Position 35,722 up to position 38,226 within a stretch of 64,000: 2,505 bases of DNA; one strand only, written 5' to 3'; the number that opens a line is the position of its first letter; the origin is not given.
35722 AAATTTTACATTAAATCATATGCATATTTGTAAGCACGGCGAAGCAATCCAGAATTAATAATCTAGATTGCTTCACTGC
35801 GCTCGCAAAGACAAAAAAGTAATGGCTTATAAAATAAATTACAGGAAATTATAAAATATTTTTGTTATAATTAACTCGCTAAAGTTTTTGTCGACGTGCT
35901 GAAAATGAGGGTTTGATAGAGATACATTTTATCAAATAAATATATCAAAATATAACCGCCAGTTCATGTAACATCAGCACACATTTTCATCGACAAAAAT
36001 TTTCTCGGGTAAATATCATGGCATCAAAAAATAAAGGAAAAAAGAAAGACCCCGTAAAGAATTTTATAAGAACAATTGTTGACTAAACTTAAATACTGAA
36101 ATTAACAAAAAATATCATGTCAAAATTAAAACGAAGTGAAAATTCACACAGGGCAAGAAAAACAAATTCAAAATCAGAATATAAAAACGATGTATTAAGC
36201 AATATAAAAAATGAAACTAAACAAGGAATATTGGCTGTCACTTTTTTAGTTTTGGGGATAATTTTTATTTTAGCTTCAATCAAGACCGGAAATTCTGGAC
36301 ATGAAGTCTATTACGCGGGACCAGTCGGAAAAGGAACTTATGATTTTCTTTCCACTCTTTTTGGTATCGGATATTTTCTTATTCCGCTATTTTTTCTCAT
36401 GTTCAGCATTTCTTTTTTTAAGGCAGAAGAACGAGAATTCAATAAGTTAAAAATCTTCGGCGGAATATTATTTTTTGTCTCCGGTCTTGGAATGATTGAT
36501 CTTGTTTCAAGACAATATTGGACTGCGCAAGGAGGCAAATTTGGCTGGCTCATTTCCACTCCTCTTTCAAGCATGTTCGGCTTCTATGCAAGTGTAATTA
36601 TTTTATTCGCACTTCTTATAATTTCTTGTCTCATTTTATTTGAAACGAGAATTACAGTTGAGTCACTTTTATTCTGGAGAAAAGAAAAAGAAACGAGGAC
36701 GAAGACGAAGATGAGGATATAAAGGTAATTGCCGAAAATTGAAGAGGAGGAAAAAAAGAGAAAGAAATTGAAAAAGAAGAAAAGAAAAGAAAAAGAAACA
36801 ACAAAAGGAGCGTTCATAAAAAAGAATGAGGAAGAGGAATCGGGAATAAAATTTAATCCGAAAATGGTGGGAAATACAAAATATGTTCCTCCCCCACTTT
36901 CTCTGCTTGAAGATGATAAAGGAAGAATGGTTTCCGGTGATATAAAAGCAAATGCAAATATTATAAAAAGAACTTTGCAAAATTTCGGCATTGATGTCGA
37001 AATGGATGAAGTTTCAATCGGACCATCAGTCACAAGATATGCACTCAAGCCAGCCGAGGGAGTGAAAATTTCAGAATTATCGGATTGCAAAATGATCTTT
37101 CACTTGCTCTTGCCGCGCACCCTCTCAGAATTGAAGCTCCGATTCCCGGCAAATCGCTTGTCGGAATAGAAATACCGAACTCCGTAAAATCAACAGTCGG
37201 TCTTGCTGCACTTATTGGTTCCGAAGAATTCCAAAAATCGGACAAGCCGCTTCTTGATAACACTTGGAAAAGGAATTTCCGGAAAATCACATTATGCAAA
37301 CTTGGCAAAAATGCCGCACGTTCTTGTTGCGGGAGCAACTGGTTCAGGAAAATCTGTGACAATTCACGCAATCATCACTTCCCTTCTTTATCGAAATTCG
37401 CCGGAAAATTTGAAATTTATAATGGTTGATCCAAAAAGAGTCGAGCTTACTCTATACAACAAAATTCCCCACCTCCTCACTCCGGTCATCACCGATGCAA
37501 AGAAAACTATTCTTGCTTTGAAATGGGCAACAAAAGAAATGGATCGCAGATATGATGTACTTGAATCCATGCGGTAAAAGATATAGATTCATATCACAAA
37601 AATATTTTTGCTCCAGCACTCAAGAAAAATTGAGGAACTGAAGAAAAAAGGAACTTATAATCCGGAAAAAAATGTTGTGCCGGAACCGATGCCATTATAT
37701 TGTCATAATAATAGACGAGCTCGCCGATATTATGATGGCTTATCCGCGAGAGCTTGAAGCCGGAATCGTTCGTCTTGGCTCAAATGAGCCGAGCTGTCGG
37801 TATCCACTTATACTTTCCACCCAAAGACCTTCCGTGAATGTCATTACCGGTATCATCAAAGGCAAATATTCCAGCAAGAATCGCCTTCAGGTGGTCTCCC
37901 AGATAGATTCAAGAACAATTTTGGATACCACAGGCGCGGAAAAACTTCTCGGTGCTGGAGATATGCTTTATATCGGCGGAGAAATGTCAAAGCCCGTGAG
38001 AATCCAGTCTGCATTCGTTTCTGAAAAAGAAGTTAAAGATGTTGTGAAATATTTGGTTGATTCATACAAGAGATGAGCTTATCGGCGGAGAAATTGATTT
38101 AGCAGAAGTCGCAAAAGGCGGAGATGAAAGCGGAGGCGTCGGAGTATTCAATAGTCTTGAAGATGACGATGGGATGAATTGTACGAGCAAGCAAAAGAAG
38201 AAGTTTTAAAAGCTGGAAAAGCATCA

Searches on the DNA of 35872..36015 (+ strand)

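Call 74: build_rna_model(alignment_id=A2)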
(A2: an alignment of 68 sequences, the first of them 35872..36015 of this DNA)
Model R1 built from alignment A2 (68 sequences, 157 columns); structure: RNAalifold consensus.
model positions 143; base pairs 19; branch points 0; effective number of sequences 3.52; information 0.59 bits per position. Calibrated on 0.2 Mb of random sequence (short: E-values are rough).
structure used (alignment columns):
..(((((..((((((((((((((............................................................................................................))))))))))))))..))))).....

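Call 75: search_with_rna_model(model_id=R1, source=window, filters=off, max_evalue=10)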
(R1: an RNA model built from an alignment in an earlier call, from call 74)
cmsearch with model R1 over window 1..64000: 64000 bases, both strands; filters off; matches with E-value up to 10: 23.
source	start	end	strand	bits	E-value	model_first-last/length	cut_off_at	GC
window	35872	36015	+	105.8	1.4e-17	1-143/143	no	0.32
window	27500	27661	-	67.3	3e-10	6-135/143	no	0.32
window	35869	36012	-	43.3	1.2e-05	1-143/143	no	0.32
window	27495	27560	+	22.2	0.13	1-143/143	no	0.33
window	35577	35693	+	18.7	0.61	1-143/143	no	0.29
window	33945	34044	-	17.5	1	21-120/143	no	0.25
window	27326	27432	+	16.2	1.8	16-125/143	no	0.3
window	35085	35214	-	16.2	1.8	12-129/143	no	0.3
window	1968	2072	+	16.1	1.8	1-143/143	no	0.29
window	33783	33882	-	15.9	2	22-119/143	no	0.22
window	29610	29700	+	15.7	2.2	25-117/143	no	0.22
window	57233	57369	-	14.7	3.4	1-143/143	no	0.26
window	12273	12361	+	14.2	4.3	1-143/143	no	0.25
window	1265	1348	-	14.1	4.5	1-143/143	no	0.3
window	47174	47269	+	13.3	6.3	22-119/143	no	0.28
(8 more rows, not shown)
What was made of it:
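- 35875..36014 (+): Element B, 140 nt, a short non-coding family member (class 2). S5 35875-35895, X 35896-35901, Y 35901-35907, X' 35975-35980, Y' 35982-35988, S3 35990-36009, TAAAT 36010-36014. Covariance model 105.8 bits (call 75; B was in the training set).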

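Call 77: search_with_rna_model(model_id=R1, sources=[L001, L002, L003, L004, L005, L006, L007, L008, L009, L010, L011, L012, L013, L014, L015, L016, L017, L018, L019, L020, L021, L022, L023, L024, L025, L026, L027, L028, L029, L030, L031, L032, L033, L034, L035, L036, L037, L038, L039, L040, L041, L042, L043, L044, L045, L046, L047, L048, L049, L050, L051, L052, L053, L054, L055, L056, L057, L058, L059, L060, L061, L062, L063, L064, L065, L066, L067, L068, L069, L070, L071, L072, L073, L074, L075, L076, L077, L078, L079, L080, L081, L082, L083, L084, L085, L086, L087, L088, L089, L090, L091, L092, L093, L094, L095, L096, L097, L098, L099, L100], max_evalue=0.001)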
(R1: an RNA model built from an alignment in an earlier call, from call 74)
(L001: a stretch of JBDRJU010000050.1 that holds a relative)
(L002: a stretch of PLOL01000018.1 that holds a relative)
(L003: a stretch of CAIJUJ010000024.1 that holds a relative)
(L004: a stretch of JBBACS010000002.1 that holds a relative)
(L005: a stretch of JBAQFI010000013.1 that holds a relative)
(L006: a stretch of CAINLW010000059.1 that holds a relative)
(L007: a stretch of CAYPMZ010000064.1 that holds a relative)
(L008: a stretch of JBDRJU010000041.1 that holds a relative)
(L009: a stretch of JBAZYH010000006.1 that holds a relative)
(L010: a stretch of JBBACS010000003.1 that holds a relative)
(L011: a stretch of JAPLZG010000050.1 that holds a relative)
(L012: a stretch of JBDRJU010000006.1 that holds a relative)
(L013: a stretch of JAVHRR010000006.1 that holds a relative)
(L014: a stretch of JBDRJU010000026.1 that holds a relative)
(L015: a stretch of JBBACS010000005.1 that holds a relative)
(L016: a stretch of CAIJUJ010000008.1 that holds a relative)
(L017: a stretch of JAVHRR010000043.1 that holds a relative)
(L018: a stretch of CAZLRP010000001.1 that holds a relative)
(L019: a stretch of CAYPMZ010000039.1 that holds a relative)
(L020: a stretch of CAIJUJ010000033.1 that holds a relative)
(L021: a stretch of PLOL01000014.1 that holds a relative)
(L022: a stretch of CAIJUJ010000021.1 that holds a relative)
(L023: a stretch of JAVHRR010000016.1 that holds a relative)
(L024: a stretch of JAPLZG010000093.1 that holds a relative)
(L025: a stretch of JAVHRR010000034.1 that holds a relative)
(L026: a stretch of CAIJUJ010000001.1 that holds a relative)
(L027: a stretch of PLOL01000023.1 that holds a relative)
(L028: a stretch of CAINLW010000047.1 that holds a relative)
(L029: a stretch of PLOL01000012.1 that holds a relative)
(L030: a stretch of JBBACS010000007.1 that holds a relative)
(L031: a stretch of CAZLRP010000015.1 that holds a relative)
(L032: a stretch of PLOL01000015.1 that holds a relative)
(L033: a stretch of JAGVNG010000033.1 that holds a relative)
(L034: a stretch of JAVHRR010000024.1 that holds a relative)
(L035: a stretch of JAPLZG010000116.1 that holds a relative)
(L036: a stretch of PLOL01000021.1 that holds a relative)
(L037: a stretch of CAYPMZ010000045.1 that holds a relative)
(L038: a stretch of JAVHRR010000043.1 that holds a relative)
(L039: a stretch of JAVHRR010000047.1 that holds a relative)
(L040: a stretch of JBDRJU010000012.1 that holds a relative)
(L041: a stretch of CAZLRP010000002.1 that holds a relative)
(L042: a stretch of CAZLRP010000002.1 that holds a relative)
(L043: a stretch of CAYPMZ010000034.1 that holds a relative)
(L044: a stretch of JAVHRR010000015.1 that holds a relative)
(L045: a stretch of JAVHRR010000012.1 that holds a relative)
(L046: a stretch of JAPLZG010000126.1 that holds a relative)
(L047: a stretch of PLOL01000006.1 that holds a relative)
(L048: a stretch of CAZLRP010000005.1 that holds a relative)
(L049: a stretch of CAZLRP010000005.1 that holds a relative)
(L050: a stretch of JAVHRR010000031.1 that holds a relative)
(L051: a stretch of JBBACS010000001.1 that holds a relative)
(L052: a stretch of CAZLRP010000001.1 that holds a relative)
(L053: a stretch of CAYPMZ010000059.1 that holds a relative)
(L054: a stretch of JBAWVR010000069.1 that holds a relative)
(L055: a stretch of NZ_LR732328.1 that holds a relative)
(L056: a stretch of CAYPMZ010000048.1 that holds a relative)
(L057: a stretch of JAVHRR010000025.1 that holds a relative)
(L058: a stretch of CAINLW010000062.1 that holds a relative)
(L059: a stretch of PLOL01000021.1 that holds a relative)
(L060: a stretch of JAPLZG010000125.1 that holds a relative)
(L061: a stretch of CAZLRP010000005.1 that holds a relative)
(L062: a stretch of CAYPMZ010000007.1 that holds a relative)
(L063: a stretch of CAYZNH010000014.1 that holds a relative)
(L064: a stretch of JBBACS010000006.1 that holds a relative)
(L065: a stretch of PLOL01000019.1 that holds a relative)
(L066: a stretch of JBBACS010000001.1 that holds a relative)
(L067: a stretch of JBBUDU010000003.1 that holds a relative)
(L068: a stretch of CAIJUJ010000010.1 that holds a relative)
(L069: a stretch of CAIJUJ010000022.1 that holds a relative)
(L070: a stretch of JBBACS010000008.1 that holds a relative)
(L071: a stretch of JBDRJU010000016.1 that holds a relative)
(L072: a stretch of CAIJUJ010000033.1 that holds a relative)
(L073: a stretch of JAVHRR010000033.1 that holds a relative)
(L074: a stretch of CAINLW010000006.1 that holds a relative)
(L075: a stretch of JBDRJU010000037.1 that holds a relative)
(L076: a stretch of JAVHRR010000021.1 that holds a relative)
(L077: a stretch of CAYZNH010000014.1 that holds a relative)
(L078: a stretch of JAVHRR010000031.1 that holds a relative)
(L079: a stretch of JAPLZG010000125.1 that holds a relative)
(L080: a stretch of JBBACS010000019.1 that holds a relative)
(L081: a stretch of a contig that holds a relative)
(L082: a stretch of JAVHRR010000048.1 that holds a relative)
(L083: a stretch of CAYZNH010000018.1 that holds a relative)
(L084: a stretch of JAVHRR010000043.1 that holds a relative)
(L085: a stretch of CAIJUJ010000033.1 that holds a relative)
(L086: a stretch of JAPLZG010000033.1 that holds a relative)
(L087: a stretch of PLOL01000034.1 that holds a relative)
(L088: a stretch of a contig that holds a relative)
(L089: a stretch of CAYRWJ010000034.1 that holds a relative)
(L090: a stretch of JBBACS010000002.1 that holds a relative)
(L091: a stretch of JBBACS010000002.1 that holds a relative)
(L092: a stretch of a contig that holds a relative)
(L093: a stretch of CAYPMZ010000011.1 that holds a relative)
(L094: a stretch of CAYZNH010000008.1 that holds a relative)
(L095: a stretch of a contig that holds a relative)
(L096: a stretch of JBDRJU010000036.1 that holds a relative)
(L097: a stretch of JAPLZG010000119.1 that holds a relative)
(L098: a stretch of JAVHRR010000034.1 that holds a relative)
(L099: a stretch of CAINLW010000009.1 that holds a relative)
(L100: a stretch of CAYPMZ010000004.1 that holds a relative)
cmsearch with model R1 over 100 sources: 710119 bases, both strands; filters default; matches with E-value up to 0.001: 174.
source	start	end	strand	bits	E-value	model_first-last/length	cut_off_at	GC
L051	3973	4115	+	127.1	1.3e-20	1-143/143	no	0.25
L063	2338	2479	+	125.9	2.1e-20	1-143/143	no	0.26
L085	1579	1721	+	125.7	2.3e-20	1-143/143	no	0.29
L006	3282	3425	-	124.6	3.8e-20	1-143/143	no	0.28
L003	3215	3356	-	124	4.8e-20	1-143/143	no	0.25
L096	5756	5896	-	124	5e-20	1-143/143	no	0.3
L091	2737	2879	+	123.9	5.2e-20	1-143/143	no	0.23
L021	2585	2725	+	123.4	6.5e-20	1-143/143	no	0.33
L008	1753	1894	-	122.8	8.5e-20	1-143/143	no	0.25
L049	5459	5599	+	122.4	9.8e-20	1-143/143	no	0.3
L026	6289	6430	+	122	1.2e-19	1-143/143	no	0.25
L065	860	1001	+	121.2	1.7e-19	1-143/143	no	0.27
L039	2004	2146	+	120.7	2.1e-19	1-143/143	no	0.3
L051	7468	7609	-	120.5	2.3e-19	1-143/143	no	0.3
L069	6545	6685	+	119.9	3e-19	1-143/143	no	0.29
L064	5825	5965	+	119.6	3.4e-19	1-143/143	no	0.24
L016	5648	5787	-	119.5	3.6e-19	1-143/143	no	0.28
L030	4652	4795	-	118.4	5.8e-19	1-143/143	no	0.22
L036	729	871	-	117.6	8.3e-19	1-143/143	no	0.29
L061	2848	2988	+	117.5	8.4e-19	1-143/143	no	0.28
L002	1707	1849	+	116.5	1.4e-18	1-143/143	no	0.21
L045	5200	5341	-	116.2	1.5e-18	1-143/143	no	0.3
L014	2048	2187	+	116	1.7e-18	1-143/143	no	0.27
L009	1909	2051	-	116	1.7e-18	1-143/143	no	0.25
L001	4421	4561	+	114.9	2.7e-18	1-143/143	no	0.26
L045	3943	4085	-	114.3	3.6e-18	1-143/143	no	0.23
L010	3902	4043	-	114.2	3.7e-18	1-143/143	no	0.27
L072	2738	2880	-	113.5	4.9e-18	1-143/143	no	0.27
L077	3700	3841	+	113.1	6e-18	1-143/143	no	0.22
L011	1031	1171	+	112.7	7.2e-18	1-143/143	no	0.33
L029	4009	4153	-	112.6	7.3e-18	1-143/143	no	0.29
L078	1632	1774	-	112.4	8.1e-18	1-143/143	no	0.24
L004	233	374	+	112.3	8.7e-18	1-143/143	no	0.25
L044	2865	3004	+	112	9.7e-18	1-143/143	no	0.23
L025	5446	5589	-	111.7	1.1e-17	1-143/143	no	0.28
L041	3667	3811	-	111.6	1.2e-17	1-143/143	no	0.26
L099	2782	2923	+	111.5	1.2e-17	1-143/143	no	0.25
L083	2958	3092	+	111.4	1.3e-17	1-143/143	no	0.27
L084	2416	2557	-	111.1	1.4e-17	1-143/143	no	0.26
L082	4238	4379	-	110.6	1.8e-17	1-143/143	no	0.25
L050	3403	3544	-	110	2.3e-17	1-143/143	no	0.25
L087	557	694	+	109.9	2.4e-17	1-143/143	no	0.27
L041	6189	6329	+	109.6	2.8e-17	1-143/143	no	0.25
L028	1978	2120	-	108.9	3.7e-17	1-143/143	no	0.27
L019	584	726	-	108.5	4.4e-17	1-143/143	no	0.29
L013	1082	1225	+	108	5.7e-17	1-143/143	no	0.26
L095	5806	5945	-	108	5.7e-17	1-143/143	no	0.22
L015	2293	2438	-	108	5.8e-17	1-143/143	no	0.22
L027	1813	1952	+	107.7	6.3e-17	1-143/143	no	0.27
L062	3468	3609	+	107.7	6.4e-17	1-143/143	no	0.27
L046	1330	1473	+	107.4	7.4e-17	1-143/143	no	0.28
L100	2860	3003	-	106.8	9.5e-17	1-143/143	no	0.28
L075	1324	1468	-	106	1.4e-16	1-143/143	no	0.23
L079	1671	1815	-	106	1.4e-16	1-143/143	no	0.28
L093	5203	5342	+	105.1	2e-16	1-143/143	no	0.34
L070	1130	1264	-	104.2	3e-16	1-143/143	no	0.35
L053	181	320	+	104.1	3.1e-16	1-143/143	no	0.34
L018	3875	4014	+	104.1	3.2e-16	1-143/143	no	0.24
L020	2366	2510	+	103.6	3.9e-16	1-143/143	no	0.21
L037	169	308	+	103.4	4.2e-16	1-143/143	no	0.31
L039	470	610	+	102.9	5.2e-16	1-143/143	no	0.3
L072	5985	6123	-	102.9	5.2e-16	1-143/143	no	0.27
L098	3138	3280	-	102.3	6.9e-16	1-143/143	no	0.35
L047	3466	3600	+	101.4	1e-15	1-143/143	no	0.34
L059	1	142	+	101.2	1.1e-15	3-143/143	5'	0.33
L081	6059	6198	-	100.5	1.5e-15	1-143/143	no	0.3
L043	3390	3531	+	99.9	2e-15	1-143/143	no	0.21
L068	3371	3510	-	99.7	2.1e-15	1-143/143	no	0.23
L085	26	172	+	99.2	2.7e-15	1-143/143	no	0.27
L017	7547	7685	-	98.9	3.1e-15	1-143/143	no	0.29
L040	6525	6669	-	97.1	6.9e-15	1-143/143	no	0.22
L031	1032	1176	-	96.6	8.6e-15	1-143/143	no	0.26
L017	339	477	+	93.7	3e-14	1-143/143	no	0.24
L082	5248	5387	+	92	6.6e-14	1-143/143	no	0.26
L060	506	644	-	90.3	1.4e-13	1-143/143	no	0.24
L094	3368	3505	-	85.7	1e-12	1-143/143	no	0.22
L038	5231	5384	-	77.8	3.3e-11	1-143/143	no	0.25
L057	5159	5294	-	71.7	4.9e-10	1-143/143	no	0.25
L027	3555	3721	+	71.4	5.6e-10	1-143/143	no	0.26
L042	5903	6103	-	69.6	1.2e-09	1-143/143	no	0.26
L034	4009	4174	+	68.9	1.7e-09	1-143/143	no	0.36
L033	4015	4184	+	68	2.5e-09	1-143/143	no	0.25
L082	1774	1868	-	64.8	1e-08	1-143/143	no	0.37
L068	1620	1786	-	64.2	1.3e-08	1-143/143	no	0.23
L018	5980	6144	+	64.1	1.4e-08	1-143/143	no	0.21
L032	4450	4663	-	63.6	1.7e-08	1-143/143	no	0.27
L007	2416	2601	-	61.8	3.7e-08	1-143/143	no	0.27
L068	6622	6716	+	61.3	4.7e-08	1-143/143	no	0.37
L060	388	505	-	60.9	5.7e-08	1-143/143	no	0.29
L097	3967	4187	-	60.8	6e-08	1-143/143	no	0.27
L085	23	169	-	60.6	6.4e-08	1-143/143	no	0.27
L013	3495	3715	+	59.7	9.8e-08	1-143/143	no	0.26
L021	2582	2722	-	57.2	2.9e-07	1-143/143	no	0.33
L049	5456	5596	-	56.4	4.1e-07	1-143/143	no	0.3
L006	3923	4017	+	55.7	5.7e-07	1-143/143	no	0.37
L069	6542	6682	-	55.5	6e-07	1-143/143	no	0.29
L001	4418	4558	-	55.5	6.2e-07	1-143/143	no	0.26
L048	1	54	+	55.4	6.3e-07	90-143/143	5'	0.3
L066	403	637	+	53.3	1.6e-06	1-143/143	no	0.26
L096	5759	5899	+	53.1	1.8e-06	1-143/143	no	0.3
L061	2845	2985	-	52.6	2.2e-06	1-143/143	no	0.28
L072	2741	2883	+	52.1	2.7e-06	1-143/143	no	0.27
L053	178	317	-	52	2.8e-06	1-143/143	no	0.33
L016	5651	5790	+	51.7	3.3e-06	1-143/143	no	0.27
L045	5203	5344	+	51.2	4.1e-06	1-143/143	no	0.29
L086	2437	2668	-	51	4.5e-06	1-143/143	no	0.25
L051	7471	7612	+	50.2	6.4e-06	1-143/143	no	0.29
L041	3670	3814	+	49.7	7.8e-06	1-143/143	no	0.27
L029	4012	4156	+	49.5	8.7e-06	1-143/143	no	0.28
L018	3872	4011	-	49.2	9.9e-06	1-143/143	no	0.24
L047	3463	3597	-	49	1.1e-05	1-143/143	no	0.34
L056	1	54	+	48.8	1.2e-05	90-143/143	5'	0.24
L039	2001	2143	-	48.7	1.2e-05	1-143/143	no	0.29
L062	3465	3606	-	48.6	1.3e-05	1-143/143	no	0.27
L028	1981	2123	+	48.5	1.3e-05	1-143/143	no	0.27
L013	1079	1222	-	48.5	1.3e-05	1-143/143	no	0.26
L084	2419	2560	+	48.3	1.4e-05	1-143/143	no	0.25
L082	4241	4382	+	48.2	1.5e-05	1-143/143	no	0.25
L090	7432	7649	+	47.9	1.7e-05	1-143/143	no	0.24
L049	7915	8000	+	47.6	2e-05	1-87/143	3'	0.33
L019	587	729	+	47.6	2e-05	1-143/143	no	0.29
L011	1028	1168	-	47.5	2e-05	1-143/143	no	0.33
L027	1810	1949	-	47.5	2.1e-05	1-143/143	no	0.28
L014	2045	2184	-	47.2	2.4e-05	1-143/143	no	0.26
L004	230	371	-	47.1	2.5e-05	1-143/143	no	0.25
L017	336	474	-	47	2.6e-05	1-143/143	no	0.25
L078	1635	1777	+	46.9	2.7e-05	1-143/143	no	0.24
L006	3285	3428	+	46.9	2.7e-05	1-143/143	no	0.28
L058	3832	4053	-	46.9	2.8e-05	1-143/143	no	0.26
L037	166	305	-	46.7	2.9e-05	1-143/143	no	0.3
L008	1756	1897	+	46.5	3.3e-05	1-143/143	no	0.24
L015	2296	2441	+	46.4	3.3e-05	1-143/143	no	0.21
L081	6062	6201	+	46.4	3.4e-05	1-143/143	no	0.3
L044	2862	3001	-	46.1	3.8e-05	1-143/143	no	0.22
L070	1133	1267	+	45.8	4.4e-05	1-143/143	no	0.35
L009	1912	2054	+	45.6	4.8e-05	1-143/143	no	0.25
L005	2499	2609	+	45.5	5e-05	1-143/143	no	0.32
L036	732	874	+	45.5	5.1e-05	1-143/143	no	0.29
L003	3218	3359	+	45.4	5.2e-05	1-143/143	no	0.25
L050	3406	3547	+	45.4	5.2e-05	1-143/143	no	0.25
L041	6186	6326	-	45.3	5.4e-05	1-143/143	no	0.26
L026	6286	6427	-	45.1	5.9e-05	1-143/143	no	0.25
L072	5987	6126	+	45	6.3e-05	1-143/143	no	0.26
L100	2863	3007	+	44.4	8e-05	1-143/143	no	0.29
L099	2779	2920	-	44.3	8.6e-05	1-143/143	no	0.25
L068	3374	3513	+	44.2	8.8e-05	1-143/143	no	0.24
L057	5158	5297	+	43.7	0.00011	1-143/143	no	0.25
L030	4655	4798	+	43.4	0.00012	1-143/143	no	0.22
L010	3905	4046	+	43.3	0.00013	1-143/143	no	0.27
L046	1327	1470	-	43.3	0.00013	1-143/143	no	0.3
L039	467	607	-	43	0.00015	1-143/143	no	0.3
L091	2734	2876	-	43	0.00015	1-143/143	no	0.22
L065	857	998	-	42.8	0.00016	1-143/143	no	0.27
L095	5809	5948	+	42.8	0.00016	1-143/143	no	0.21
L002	1704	1846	-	42.7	0.00017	1-143/143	no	0.21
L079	4135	4227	-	42.2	0.00021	1-143/143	no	0.35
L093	5200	5339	-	42.1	0.00022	1-143/143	no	0.34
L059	1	139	-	42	0.00023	1-138/143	3'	0.34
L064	4919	5142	+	41.6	0.00027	1-143/143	no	0.25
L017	7550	7688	+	41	0.00035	1-143/143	no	0.28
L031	1035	1179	+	40.8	0.00039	1-143/143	no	0.26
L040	6376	6514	-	40.4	0.00047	1-143/143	no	0.28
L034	4009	4171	-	39.9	0.00059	1-143/143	no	0.36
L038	5234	5387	+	39.8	0.0006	1-143/143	no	0.25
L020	2363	2507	-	39.8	0.00061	1-143/143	no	0.21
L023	4281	4508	-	39.8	0.00061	1-143/143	no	0.27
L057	4929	5051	-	39.6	0.00066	1-143/143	no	0.2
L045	3946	4088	+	39.6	0.00067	1-143/143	no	0.22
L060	504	647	+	39.3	0.00076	1-143/143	no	0.24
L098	3141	3283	+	39.2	0.00081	1-143/143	no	0.35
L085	1576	1718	-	39.1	0.00082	1-143/143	no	0.29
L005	1844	1982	+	39.1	0.00085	1-143/143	no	0.33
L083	2955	3089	-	39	0.00087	1-143/143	no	0.27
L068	6535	6670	-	38.7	0.00097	1-143/143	no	0.3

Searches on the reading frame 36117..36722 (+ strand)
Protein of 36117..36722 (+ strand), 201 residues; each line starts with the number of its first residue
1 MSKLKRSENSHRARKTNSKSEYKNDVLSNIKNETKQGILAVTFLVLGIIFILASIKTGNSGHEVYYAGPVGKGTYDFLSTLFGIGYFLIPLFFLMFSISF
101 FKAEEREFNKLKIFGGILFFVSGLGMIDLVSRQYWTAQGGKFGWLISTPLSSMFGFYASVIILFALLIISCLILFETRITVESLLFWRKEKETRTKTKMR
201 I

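Call 11: search_protein_families(library=pfam, proteins=[window:36117-36722:+], max_evalue=0.01)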
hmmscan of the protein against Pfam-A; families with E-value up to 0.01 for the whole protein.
window:36117-36722:+ (201 aa): 1 family
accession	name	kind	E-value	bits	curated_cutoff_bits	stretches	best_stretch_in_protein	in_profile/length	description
PF13491.11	FtsK_4TM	-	1.8e-10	41.2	23.1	1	67-177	47-161/171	4TM region of DNA translocase FtsK/SpoIIIE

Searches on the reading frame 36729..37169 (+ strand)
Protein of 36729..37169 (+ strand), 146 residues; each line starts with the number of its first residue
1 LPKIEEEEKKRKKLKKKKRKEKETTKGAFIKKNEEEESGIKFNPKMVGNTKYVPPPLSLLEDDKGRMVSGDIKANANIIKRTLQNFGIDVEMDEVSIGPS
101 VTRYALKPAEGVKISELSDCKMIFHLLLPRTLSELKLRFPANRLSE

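Call 15: search_protein_families(library=pfam, proteins=[window:36729-37169:+], max_evalue=0.01)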
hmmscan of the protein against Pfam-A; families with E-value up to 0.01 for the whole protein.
window:36729-37169:+ (146 aa): 1 family
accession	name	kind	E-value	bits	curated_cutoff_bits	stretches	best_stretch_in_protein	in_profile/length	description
PF17854.6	FtsK_alpha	-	3.1e-13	50.2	22.9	1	55-120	2-70/101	FtsK alpha domain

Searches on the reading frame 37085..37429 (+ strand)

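Call 15: search_protein_families(library=pfam, proteins=[window:37085-37429:+], max_evalue=0.01)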
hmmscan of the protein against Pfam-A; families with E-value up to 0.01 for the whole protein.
window:37085-37429:+ (114 aa): 1 family
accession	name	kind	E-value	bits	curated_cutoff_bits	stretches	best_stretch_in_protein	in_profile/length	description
PF17854.6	FtsK_alpha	-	3.5e-08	34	22.9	1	2-32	71-101/101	FtsK alpha domain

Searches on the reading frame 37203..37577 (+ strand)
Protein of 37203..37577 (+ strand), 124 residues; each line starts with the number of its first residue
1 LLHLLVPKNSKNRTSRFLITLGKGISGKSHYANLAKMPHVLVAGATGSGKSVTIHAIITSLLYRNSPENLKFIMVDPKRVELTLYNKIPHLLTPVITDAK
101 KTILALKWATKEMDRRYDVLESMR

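Call 15: search_protein_families(library=pfam, proteins=[window:37203-37577:+], max_evalue=0.01)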
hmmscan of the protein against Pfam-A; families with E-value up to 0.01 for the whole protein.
window:37203-37577:+ (124 aa): 12 families
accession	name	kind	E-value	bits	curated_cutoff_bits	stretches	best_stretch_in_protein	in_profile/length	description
PF01580.24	FtsK_SpoIIIE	-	3.5e-42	144.8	24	1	5-122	6-125/221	FtsK/SpoIIIE family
PF01935.23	DUF87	-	1.3e-05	25.9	23.2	1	34-77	18-60/220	Helicase HerA, central domain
PF02456.21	Adeno_IVa2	-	6.1e-05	22.4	21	0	33-74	82-124/370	Adenovirus IVa2 protein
PF00437.27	T2SSE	-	0.00018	20.7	24.9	1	20-63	123-168/370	Type II/IV secretion system protein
PF05673.19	DUF815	-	0.00028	20.6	23.8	1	31-104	47-111/249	Protein of unknown function (DUF815)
PF12846.13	AAA_10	-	0.00028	20.5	27.5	1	36-89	20-69/362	AAA-like domain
PF04851.21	ResIII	-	0.0012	19.3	22.5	1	37-79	23-63/164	Type III restriction enzyme, res subunit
PF25199.1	nSTAND_NTPase5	-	0.0016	18.7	34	1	33-80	37-81/145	Novel STAND NTPase 5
PF13191.12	AAA_16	-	0.0017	19.3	32.6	1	38-71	25-52/167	AAA ATPase domain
PF13555.12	AAA_29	-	0.0042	17.2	27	1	38-62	23-47/61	P-loop containing region of AAA domain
PF12775.13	AAA_7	-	0.0071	16.3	25.8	1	35-64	31-61/181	P-loop containing dynein motor region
PF25201.1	nSTAND6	-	0.0079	16.7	27.7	1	29-100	10-79/148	Novel STAND NTPase 6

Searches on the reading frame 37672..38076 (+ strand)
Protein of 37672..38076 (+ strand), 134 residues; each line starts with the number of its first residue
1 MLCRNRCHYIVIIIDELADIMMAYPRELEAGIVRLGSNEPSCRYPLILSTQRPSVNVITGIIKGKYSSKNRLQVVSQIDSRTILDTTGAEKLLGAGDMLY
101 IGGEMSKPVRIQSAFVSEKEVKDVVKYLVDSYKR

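Call 15: search_protein_families(library=pfam, proteins=[window:37672-38076:+], max_evalue=0.01)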
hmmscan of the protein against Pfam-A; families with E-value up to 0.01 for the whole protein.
window:37672-38076:+ (134 aa): 1 family
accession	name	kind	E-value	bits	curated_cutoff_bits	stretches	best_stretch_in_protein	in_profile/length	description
PF01580.24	FtsK_SpoIIIE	-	6.1e-05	23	24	1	8-55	170-221/221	FtsK/SpoIIIE family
